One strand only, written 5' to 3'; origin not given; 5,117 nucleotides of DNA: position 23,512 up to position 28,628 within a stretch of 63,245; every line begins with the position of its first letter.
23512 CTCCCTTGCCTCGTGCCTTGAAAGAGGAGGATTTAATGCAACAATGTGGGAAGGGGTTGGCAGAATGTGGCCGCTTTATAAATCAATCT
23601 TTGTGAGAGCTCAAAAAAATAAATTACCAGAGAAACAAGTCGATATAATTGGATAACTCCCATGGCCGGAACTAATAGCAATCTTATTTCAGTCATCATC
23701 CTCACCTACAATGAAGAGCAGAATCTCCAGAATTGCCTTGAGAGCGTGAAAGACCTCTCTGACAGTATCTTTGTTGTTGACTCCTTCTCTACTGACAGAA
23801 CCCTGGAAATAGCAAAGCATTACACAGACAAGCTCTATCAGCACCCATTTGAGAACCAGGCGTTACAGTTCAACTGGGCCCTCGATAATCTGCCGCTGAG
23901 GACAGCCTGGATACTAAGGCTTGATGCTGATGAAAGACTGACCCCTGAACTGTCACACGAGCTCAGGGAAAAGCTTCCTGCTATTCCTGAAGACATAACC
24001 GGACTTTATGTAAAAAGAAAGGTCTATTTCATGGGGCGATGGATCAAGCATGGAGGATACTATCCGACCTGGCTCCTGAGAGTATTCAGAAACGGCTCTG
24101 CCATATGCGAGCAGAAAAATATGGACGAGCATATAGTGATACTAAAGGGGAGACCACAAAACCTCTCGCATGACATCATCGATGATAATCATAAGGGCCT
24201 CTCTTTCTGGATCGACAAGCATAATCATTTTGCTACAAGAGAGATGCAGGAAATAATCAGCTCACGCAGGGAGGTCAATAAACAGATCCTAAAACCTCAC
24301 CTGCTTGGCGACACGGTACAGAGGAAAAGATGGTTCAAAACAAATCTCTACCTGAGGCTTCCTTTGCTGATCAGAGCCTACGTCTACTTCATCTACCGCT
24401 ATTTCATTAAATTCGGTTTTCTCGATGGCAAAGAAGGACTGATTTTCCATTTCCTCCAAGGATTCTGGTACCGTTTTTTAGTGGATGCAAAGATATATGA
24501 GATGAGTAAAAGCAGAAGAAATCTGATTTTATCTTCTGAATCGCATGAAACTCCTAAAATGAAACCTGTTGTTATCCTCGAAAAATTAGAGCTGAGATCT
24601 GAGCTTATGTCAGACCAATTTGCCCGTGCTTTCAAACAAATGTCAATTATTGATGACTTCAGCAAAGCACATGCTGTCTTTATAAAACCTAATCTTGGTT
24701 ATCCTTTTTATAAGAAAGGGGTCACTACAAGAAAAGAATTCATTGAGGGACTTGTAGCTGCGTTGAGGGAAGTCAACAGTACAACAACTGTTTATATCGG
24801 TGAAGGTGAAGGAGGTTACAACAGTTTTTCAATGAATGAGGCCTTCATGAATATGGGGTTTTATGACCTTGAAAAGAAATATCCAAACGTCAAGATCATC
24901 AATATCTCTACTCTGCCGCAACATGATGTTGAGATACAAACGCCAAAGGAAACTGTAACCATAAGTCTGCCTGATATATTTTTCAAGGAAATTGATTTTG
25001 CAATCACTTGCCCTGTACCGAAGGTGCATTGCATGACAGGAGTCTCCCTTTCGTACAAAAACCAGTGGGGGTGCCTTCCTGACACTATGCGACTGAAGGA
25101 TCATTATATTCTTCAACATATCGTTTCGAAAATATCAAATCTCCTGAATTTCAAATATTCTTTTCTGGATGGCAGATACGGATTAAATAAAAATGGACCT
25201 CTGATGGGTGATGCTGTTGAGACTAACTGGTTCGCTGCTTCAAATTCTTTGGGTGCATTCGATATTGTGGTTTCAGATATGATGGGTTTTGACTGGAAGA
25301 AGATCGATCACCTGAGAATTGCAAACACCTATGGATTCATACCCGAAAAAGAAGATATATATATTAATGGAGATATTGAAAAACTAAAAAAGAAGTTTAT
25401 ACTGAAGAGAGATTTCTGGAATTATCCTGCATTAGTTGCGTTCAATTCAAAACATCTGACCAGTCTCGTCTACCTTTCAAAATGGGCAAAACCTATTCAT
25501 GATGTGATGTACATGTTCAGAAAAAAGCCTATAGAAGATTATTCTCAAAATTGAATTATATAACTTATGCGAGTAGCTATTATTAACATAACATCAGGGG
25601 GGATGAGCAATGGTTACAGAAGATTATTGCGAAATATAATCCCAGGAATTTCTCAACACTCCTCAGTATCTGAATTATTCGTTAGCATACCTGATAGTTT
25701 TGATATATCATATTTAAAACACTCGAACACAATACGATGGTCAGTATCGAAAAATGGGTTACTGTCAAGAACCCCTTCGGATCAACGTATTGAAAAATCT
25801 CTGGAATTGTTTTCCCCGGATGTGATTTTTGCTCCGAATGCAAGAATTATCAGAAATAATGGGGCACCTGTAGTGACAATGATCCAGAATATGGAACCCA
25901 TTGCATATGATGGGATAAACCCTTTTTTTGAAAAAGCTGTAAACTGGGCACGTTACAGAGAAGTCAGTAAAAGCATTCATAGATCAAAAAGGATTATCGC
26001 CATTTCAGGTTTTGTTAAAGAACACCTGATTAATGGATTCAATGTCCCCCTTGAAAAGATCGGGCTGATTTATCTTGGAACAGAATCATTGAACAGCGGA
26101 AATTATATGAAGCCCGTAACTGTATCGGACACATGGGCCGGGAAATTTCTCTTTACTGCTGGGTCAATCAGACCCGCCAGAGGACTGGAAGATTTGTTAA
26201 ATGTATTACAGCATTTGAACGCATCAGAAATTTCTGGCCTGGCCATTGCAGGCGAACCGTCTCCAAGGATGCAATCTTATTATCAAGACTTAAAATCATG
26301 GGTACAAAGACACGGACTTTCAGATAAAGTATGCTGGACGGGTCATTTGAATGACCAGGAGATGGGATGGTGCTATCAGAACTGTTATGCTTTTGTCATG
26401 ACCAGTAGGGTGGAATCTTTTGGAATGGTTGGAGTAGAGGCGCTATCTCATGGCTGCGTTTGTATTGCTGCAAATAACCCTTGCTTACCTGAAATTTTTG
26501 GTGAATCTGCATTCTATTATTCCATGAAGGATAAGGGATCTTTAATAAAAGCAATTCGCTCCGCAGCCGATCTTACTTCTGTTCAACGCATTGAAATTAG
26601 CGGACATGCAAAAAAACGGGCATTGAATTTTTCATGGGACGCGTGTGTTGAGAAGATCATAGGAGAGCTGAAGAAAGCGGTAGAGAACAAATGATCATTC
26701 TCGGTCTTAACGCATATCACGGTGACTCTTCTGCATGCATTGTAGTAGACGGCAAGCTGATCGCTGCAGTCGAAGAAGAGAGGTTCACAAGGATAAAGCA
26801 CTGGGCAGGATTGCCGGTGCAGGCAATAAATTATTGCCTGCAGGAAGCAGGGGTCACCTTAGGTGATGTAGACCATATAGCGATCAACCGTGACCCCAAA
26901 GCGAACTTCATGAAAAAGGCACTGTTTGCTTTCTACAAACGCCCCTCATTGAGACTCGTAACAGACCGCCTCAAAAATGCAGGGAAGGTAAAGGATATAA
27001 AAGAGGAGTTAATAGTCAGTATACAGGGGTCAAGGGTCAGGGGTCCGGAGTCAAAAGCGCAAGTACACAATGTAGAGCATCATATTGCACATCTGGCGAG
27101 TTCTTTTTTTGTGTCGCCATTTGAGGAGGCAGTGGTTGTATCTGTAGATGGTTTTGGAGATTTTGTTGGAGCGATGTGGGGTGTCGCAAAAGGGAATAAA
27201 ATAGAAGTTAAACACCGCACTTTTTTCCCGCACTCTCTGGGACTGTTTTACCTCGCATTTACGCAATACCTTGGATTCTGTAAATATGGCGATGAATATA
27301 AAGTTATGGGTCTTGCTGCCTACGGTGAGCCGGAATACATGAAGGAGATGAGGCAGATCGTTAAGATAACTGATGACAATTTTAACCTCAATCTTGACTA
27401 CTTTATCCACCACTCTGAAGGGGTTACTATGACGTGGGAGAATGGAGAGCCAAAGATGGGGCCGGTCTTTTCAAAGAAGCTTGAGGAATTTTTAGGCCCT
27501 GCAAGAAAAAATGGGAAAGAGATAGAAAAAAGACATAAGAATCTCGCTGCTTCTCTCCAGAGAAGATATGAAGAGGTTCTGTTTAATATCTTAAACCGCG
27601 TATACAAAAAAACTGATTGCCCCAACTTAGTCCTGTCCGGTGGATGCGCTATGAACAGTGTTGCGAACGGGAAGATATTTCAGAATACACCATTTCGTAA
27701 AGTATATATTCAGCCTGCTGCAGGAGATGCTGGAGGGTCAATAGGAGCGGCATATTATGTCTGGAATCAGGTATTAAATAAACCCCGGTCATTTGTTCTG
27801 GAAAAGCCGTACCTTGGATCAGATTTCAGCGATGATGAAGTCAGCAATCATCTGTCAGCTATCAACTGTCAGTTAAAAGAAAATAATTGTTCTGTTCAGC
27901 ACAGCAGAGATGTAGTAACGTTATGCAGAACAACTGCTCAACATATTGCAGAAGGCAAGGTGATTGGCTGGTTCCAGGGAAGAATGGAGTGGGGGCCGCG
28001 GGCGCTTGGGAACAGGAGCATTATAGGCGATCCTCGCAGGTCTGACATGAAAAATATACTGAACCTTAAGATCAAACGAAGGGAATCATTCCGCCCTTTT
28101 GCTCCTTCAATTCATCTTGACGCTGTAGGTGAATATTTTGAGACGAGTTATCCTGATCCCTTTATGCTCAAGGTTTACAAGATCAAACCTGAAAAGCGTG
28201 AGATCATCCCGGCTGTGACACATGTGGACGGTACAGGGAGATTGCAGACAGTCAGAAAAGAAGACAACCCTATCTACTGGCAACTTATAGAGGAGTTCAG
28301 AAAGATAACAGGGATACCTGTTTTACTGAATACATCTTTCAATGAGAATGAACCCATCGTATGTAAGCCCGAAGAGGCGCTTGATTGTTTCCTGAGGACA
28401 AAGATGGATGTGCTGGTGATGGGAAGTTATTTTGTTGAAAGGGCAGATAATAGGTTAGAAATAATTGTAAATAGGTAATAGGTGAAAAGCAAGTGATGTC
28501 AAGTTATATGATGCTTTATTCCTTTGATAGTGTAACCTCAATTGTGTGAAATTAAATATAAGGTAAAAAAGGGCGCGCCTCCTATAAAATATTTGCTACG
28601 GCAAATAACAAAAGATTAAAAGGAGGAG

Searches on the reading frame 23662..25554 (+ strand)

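Call 31: search_protein_families(library=pfam, proteins=[window:23662-25554:+], max_evalue=0.00001)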
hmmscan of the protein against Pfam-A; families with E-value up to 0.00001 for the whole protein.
window:23662-25554:+ (630 aa): 2 families
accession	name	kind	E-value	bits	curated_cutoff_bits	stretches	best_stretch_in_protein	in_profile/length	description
PF04015.17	DUF362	-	3.7e-28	99.4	24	1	339-538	1-199/200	Domain of unknown function (DUF362)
PF00535.33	Glycos_transf_2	-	6.8e-16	59.1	23.3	1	10-125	1-123/168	Glycosyl transferase family 2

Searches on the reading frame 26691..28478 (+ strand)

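Call 31: search_protein_families(library=pfam, proteins=[window:26691-28478:+], max_evalue=0.00001)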
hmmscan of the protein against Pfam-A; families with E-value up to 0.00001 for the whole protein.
window:26691-28478:+ (595 aa): 2 families
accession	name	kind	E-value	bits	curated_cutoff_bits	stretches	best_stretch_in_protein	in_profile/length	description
PF16861.10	Carbam_trans_C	-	7.4e-73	244.1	27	1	416-584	1-170/170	Carbamoyltransferase C-terminus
PF02543.21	Carbam_trans_N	-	7e-66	223.4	24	1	3-354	2-345/346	Carbamoyltransferase N-terminus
